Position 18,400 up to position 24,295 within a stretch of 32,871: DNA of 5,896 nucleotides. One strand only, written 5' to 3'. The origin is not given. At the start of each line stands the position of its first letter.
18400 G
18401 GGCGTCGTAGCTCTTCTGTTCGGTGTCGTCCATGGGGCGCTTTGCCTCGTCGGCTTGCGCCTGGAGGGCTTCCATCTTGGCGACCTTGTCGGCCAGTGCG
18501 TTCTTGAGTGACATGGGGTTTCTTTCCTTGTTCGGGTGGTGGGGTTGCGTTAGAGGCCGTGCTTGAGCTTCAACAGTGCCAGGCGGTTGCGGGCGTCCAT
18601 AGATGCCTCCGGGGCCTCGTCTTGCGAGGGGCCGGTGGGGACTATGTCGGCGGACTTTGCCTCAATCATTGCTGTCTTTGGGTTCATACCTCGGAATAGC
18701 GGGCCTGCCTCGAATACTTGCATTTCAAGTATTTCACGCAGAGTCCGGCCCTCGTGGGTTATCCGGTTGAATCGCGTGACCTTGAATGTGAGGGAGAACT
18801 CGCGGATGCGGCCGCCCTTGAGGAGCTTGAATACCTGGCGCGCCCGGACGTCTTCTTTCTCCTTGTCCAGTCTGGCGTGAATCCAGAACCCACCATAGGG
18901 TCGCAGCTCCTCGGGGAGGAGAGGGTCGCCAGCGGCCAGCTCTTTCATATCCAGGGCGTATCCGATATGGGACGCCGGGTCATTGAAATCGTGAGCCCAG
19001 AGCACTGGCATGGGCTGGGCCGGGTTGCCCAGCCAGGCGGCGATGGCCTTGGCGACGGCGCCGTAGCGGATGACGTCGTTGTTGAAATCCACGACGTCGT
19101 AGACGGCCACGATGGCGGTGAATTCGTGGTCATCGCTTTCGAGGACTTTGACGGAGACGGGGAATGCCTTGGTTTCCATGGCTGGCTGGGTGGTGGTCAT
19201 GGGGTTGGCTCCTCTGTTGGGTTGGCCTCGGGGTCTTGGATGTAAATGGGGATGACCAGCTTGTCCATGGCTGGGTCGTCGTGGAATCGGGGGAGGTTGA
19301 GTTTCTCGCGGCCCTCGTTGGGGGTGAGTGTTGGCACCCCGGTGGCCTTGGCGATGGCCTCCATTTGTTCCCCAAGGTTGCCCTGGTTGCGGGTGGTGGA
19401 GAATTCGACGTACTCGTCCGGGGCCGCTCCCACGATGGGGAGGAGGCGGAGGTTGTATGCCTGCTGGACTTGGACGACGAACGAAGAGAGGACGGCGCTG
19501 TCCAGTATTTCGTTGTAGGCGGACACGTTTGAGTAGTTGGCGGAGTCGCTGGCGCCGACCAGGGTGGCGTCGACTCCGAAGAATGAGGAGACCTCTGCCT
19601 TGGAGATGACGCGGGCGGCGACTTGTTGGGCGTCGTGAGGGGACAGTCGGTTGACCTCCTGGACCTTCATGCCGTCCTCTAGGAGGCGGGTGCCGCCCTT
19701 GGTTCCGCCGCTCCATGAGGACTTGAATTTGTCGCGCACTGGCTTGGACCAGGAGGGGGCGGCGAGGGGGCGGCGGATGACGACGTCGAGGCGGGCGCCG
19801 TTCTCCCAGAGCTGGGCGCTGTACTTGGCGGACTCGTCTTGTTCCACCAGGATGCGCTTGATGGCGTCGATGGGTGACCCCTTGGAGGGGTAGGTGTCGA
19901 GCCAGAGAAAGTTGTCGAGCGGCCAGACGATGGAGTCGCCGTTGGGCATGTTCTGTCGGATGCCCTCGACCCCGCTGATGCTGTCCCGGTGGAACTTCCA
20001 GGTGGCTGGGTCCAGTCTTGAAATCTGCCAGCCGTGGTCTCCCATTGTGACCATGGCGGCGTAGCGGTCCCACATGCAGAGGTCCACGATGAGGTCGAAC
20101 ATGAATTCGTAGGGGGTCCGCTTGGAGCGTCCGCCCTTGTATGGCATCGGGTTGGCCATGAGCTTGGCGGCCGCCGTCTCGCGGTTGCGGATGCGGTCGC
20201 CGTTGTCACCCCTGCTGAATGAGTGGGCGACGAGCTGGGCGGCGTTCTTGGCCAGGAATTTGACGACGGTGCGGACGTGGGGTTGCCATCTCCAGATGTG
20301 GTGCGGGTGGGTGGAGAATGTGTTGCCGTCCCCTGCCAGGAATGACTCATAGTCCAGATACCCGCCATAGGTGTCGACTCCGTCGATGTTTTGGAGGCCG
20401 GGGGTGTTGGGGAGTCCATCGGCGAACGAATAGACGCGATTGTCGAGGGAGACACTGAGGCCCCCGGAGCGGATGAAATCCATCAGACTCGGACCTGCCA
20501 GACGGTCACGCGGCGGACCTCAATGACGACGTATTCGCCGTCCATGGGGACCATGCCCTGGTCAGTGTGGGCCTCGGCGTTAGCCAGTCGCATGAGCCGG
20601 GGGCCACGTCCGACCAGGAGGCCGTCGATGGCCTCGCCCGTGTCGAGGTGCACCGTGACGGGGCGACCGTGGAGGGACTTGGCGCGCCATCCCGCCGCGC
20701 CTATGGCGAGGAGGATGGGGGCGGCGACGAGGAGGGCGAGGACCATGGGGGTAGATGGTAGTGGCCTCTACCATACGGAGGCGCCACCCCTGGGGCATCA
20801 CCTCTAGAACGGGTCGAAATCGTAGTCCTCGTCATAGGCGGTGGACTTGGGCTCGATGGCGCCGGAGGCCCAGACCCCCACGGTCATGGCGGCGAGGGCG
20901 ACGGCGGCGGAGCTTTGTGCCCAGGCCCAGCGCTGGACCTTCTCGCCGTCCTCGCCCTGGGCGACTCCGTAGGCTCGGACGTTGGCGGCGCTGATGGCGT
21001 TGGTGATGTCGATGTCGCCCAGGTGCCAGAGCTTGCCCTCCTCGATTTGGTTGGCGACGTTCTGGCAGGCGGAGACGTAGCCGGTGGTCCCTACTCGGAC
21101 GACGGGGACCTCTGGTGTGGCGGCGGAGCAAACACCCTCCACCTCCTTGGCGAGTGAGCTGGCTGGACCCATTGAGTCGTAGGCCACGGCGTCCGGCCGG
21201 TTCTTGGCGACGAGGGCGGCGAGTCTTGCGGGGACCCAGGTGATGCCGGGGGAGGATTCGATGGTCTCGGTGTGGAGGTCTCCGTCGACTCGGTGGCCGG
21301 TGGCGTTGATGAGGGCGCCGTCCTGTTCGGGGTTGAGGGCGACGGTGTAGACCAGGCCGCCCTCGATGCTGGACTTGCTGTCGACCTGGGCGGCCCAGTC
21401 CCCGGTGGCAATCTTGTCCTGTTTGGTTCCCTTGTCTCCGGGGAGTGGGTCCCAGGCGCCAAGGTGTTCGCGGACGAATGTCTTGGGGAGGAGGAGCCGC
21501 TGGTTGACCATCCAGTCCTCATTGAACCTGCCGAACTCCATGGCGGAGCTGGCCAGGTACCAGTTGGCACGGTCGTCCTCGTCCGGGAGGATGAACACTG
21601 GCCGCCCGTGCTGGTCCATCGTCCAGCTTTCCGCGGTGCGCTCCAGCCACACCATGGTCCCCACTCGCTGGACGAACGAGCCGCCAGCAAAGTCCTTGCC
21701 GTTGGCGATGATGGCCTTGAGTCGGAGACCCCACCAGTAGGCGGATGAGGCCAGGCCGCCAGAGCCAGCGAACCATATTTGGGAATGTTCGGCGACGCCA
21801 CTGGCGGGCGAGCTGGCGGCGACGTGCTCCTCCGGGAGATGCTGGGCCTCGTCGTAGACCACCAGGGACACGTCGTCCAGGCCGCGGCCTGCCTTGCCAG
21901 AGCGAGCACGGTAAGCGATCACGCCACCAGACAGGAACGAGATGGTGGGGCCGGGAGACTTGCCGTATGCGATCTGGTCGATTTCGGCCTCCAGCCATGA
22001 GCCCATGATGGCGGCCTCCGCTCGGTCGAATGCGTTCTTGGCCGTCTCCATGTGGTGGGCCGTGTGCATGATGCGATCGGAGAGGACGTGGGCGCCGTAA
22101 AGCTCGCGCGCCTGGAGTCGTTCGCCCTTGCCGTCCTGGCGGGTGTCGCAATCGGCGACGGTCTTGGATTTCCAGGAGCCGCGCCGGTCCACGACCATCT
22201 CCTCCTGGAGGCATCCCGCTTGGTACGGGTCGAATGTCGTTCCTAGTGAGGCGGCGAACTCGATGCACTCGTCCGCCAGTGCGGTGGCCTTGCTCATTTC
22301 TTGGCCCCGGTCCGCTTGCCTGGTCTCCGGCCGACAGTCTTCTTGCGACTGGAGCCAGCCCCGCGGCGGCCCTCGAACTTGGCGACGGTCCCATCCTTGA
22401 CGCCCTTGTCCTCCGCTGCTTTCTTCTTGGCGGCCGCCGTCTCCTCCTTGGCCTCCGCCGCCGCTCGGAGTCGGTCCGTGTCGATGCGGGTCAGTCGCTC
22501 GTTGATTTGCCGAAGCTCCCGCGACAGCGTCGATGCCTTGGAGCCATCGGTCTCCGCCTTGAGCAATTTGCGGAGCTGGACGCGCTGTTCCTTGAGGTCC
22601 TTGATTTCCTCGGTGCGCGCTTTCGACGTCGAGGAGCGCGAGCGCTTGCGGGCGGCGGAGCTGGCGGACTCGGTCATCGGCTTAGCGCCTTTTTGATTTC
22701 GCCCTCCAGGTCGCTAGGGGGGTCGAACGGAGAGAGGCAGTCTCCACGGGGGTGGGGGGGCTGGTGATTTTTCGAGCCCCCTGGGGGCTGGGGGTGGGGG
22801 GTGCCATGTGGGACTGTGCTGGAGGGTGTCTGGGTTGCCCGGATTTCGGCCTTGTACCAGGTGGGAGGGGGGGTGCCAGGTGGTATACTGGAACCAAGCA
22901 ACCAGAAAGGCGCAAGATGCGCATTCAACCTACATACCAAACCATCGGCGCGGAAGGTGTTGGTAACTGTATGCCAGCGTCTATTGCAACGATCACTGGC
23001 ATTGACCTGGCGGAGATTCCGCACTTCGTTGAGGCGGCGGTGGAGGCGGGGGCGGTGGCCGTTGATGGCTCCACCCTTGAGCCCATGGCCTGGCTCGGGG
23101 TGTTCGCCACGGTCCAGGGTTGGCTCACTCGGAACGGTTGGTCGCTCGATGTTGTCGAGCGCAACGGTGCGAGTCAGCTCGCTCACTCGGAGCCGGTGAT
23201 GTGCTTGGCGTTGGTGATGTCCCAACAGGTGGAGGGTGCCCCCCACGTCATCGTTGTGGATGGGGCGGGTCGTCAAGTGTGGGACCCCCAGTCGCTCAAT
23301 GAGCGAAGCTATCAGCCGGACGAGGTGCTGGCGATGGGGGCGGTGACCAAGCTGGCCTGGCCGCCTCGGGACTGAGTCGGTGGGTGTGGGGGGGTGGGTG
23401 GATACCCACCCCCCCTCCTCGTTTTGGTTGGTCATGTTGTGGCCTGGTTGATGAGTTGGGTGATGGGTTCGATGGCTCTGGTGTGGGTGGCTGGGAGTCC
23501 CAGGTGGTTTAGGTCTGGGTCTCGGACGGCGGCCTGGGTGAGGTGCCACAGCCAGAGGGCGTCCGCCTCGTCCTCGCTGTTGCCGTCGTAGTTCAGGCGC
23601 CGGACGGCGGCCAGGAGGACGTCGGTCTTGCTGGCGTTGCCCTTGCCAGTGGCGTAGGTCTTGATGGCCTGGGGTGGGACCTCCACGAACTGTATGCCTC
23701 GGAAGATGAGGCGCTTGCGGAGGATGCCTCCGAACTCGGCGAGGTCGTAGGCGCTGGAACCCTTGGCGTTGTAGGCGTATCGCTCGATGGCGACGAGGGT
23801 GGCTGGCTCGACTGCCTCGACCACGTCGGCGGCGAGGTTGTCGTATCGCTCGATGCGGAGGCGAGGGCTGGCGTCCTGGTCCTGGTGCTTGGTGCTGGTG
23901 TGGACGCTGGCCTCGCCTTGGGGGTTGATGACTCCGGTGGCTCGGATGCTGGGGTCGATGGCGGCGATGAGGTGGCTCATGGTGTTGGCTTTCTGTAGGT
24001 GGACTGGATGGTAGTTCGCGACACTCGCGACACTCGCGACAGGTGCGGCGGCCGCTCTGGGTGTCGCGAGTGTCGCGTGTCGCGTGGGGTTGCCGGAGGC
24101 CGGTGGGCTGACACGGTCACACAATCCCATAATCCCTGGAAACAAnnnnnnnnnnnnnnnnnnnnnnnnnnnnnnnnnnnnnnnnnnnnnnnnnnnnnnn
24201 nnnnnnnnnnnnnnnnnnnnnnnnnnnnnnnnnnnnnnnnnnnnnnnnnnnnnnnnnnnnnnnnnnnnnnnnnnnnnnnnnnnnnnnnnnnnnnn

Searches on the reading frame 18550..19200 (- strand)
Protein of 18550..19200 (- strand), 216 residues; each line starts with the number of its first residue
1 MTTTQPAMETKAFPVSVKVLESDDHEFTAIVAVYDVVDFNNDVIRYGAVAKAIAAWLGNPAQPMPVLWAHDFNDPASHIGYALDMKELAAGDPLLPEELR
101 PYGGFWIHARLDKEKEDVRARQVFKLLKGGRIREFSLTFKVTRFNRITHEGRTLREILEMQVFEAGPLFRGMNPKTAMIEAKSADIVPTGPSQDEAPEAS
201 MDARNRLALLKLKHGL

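Call 91: search_protein_families(library=pfam, max_evalue=0.01, proteins=[window:18550-19200:-])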
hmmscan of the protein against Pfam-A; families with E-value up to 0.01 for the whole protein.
window:18550-19200:- (216 aa): 1 family
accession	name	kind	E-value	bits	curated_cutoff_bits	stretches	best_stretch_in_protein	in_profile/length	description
PF04586.22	Peptidase_S78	-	6.3e-09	36.6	21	1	106-181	82-156/165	Caudovirus prohead serine protease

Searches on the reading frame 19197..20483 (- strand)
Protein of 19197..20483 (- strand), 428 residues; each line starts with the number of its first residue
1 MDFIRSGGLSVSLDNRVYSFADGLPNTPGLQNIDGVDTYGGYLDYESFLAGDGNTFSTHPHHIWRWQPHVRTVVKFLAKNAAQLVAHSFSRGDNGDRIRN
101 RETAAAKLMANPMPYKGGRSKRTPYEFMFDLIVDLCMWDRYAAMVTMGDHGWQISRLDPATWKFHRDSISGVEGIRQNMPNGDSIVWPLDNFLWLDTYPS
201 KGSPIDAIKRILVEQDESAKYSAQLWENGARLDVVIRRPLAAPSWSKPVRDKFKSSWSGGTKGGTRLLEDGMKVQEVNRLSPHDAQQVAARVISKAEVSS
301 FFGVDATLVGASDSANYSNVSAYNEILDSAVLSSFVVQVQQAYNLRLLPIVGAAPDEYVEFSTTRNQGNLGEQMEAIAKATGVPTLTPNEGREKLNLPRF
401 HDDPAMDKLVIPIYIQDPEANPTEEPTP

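Call 11: search_protein_families(library=phrogs, max_evalue=0.001, proteins=[window:19197-20483:-])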
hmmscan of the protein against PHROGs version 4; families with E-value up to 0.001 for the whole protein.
window:19197-20483:- (428 aa): 5 families
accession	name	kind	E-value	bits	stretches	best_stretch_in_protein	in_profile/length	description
phrog_2662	-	head and packaging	5.8e-55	188.1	1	57-402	57-410/717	portal protein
phrog_12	-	head and packaging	5.5e-38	132.4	1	68-419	94-433/646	portal protein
phrog_5929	-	head and packaging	2.5e-18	67.2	1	220-412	6-196/228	portal protein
phrog_2271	-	head and packaging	1.5e-08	33.9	1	220-401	209-387/859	portal protein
phrog_21454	-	unknown function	1.7e-07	31.7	1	247-399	14-162/320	-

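Call 21: find_related_loci(query=window:19197-20483:-, collection=viral_contigs, flank=10000)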
Query window:19197-20483:- (428 aa) in viral_contigs; peptide patterns used: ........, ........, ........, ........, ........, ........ (x = any residue, [..] = any of these).
4 stretches matched a pattern, but none encodes a relative of the query by tblastn (E <= 1e-3).

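Call 22: search_dna_similar(query=window:19197-20483:-, collection=phages, mode=protein, max_rows=15)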
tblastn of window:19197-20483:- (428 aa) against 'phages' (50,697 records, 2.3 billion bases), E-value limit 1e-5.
Records with a match: 585; places in all: 585; records where one place covers at least 80% of the query: 559.
Best place of each record, by identity: <60% 585.
By first word of the organism name: Mycobacterium 230; Arthrobacter 160; Microbacterium 94; Gordonia 50; Corynebacterium 16; Curtobacterium 8; Streptococcus 7; Bacillus 6; Propionibacterium 5; Nocardia 5; and 3 more.
By host as written in the record: Mycobacterium smegmatis mc2 155 174; Arthrobacter sp. ATCC 21022 104; Microbacterium foliorum NRRL B-24224 53; Gordonia terrae 3612 41; Microbacterium foliorum NRRL B-24224 SEA 31; Arthrobacter globiformis B-2979 21; Mycobacterium smegmatis mc#155 18; Mycobacterium smegmatis mc2155 18; and 62 more.
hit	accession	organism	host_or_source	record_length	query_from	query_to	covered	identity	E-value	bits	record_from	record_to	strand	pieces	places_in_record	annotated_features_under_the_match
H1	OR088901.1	Arthrobacter phage 1191A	Arthrobacter sp. c7_119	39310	27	424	93%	36.2%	8e-52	193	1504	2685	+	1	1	portal protein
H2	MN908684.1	Arthrobacter phage Shoya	Arthrobacter globiformis NRRL B-2979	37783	42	427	90%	34.3%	7e-47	178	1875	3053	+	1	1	3: portal and MuF-like fusion protein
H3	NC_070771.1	Arthrobacter phage Shoya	Arthrobacter globiformis NRRL B-2979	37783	42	427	90%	34.3%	7e-47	178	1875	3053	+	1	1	3: portal protein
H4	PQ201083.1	Arthrobacter phage HannahPhantana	Arthrobacter globiformis B-2979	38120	1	424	99%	30.6%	5e-34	140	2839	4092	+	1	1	6: portal protein | 5: RNA binding protein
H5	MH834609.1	Arthrobacter phage Daob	Arthrobacter globiformis NRRL B-2979 SEA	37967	1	424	99%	29.7%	6e-32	134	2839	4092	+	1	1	6: portal protein | 5: RNA binding protein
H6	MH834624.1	Arthrobacter phage Polka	Arthrobacter globiformis NRRL B-2979 SEA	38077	1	424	99%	29.7%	6e-32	134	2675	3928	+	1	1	5: portal protein | 4: RNA binding protein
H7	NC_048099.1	Arthrobacter phage Coral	Arthrobacter globiformis NRRL B-2979 SEA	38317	1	424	99%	29.7%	6e-32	134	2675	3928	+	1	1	5: portal protein | 4: RNA binding protein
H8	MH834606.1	Arthrobacter phage Coral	Arthrobacter globiformis NRRL B-2979 SEA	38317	1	424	99%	29.7%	6e-32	134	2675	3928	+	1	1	5: portal protein | 4: RNA binding protein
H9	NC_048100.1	Arthrobacter phage Kepler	Arthrobacter globiformis NRRL B-2979 SEA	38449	1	424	99%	29.7%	6e-32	134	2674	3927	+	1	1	5: portal protein | 4: RNA binding protein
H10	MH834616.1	Arthrobacter phage Kepler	Arthrobacter globiformis NRRL B-2979 SEA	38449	1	424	99%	29.7%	6e-32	134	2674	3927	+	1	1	5: portal protein | 4: RNA binding protein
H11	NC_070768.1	Arthrobacter phage Kumotta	Arthrobacter sp. ATCC 21022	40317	62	424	85%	34.1%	7e-46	176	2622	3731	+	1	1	4: portal and MuF-like fusion protein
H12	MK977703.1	Arthrobacter phage Kumotta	Arthrobacter sp. ATCC 21022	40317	62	424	85%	34.1%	7e-46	176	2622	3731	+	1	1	4: portal and MuF-like fusion protein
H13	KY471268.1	Gordonia phage Huffy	Gordonia terrae 3612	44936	48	428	89%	32.4%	7e-49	184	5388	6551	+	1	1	10: portal protein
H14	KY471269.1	Gordonia phage DinoDaryn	Gordonia terrae 3612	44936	48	428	89%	32.4%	7e-49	184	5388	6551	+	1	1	10: portal protein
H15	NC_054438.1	Gordonia phage TZGordon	Gordonia terrae 3612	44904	48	428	89%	32.2%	2e-48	183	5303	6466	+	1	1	10: portal protein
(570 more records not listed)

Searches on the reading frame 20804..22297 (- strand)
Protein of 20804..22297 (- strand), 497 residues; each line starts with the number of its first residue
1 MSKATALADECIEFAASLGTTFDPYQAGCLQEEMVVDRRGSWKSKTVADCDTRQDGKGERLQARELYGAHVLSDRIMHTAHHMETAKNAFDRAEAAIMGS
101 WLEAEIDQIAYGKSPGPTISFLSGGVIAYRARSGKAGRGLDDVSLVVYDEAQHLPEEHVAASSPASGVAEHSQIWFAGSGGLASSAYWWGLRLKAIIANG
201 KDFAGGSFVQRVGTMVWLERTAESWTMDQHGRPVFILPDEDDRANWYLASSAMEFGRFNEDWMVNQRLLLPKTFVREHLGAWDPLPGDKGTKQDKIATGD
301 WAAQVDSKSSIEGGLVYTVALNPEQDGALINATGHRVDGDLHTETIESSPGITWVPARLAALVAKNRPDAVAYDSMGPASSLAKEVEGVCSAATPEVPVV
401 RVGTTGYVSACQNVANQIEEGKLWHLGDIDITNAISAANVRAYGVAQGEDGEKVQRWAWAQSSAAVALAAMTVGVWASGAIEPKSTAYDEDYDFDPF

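Call 11: search_protein_families(library=phrogs, max_evalue=0.001, proteins=[window:20804-22297:-])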
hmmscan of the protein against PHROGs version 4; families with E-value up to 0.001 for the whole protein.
window:20804-22297:- (497 aa): 2 families
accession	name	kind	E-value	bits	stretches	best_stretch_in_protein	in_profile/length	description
phrog_9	-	head and packaging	5.6e-23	82.7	1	5-484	76-669/812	terminase large subunit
phrog_17688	-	unknown function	1.1e-09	39.1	1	4-161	23-179/290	-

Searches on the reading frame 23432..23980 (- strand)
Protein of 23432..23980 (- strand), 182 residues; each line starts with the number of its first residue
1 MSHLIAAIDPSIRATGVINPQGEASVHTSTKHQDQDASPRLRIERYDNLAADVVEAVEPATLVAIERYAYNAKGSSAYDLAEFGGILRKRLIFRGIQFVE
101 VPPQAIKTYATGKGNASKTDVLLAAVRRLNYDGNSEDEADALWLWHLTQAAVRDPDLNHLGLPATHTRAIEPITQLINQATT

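Call 40: search_protein_families(library=pfam, max_evalue=0.01, proteins=[window:23432-23980:-])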
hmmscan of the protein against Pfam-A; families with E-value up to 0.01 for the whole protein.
window:23432-23980:- (182 aa): 1 family
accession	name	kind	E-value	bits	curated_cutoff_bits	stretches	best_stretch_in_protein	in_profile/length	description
PF02075.23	RuvC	-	2.7e-08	34.3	22.2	1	7-142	3-142/148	Crossover junction endodeoxyribonuclease RuvC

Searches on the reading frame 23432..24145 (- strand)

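Call 12: search_protein_families(library=phrogs, max_evalue=0.001, proteins=[window:23432-24145:-])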
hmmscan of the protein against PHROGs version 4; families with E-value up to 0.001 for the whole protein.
window:23432-24145:- (237 aa): 3 families
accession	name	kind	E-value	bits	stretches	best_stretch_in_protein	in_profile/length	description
phrog_159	-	DNA, RNA and nucleotide metabolism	6.3e-32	111.9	1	35-201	65-244/330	RuvC-like Holliday junction resolvase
phrog_18320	-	unknown function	9.3e-07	29.7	1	98-197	6-115/137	-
phrog_1770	-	DNA, RNA and nucleotide metabolism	0.00071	20.6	1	56-204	2-148/158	Holliday junction resolvase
